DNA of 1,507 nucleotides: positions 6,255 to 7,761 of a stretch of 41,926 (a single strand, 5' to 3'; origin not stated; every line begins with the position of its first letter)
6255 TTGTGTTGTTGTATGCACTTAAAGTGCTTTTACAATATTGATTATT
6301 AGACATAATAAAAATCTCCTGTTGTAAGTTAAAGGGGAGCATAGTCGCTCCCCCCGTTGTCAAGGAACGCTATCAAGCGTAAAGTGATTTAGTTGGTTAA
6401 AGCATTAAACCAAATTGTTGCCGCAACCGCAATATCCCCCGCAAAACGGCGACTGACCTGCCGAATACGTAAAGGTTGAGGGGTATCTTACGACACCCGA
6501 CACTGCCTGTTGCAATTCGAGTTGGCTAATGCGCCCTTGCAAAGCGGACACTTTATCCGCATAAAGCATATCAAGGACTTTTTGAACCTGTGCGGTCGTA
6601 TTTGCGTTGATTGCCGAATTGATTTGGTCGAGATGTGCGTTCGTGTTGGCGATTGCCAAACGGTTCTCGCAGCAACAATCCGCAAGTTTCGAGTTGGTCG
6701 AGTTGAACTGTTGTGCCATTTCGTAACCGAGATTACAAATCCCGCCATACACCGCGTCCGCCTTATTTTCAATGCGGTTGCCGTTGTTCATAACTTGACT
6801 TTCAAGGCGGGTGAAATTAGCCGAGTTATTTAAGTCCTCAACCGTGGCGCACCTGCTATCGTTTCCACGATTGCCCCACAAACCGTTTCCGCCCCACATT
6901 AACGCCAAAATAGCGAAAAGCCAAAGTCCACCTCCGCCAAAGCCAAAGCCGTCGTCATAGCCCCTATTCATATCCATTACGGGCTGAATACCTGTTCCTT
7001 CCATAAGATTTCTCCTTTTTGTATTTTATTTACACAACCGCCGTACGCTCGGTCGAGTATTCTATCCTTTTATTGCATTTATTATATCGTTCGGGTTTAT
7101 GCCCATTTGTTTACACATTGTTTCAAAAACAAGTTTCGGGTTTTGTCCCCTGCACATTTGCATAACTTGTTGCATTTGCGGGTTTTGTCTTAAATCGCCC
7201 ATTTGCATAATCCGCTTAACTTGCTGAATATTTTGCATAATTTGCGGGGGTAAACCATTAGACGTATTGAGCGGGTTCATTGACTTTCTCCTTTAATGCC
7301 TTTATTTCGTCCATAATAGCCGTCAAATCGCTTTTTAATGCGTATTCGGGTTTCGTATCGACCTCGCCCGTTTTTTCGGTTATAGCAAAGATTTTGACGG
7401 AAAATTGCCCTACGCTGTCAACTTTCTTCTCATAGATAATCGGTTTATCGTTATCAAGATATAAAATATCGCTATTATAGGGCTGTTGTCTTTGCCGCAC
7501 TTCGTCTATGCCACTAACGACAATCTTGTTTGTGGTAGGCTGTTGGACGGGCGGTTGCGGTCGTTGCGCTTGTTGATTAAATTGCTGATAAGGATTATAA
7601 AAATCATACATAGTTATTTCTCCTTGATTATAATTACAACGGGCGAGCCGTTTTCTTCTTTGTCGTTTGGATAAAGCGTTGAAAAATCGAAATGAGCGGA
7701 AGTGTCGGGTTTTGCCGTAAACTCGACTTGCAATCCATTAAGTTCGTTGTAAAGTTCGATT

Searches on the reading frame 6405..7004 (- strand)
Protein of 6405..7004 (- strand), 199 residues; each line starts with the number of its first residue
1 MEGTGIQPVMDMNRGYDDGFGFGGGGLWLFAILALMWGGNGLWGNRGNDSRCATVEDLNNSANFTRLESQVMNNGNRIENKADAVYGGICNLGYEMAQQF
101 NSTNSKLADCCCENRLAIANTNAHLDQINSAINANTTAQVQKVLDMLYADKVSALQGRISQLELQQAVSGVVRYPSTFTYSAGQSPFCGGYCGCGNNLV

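Call 82: search_protein_families(library=phrogs, proteins=[window:6405-7004:-], max_evalue=0.001)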
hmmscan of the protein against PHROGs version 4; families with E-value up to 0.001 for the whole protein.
window:6405-7004:- (199 aa): 1 family
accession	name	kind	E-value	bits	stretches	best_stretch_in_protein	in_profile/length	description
phrog_16490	-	unknown function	3.1e-05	24.8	1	6-166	14-205/286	-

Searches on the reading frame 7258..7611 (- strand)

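Call 82: search_protein_families(library=phrogs, proteins=[window:7258-7611:-], max_evalue=0.001)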
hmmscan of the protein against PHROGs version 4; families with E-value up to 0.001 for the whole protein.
window:7258-7611:- (117 aa): 1 family
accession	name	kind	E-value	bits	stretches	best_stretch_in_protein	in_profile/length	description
phrog_21718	-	unknown function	2.6e-09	38.2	1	10-112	35-146/159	-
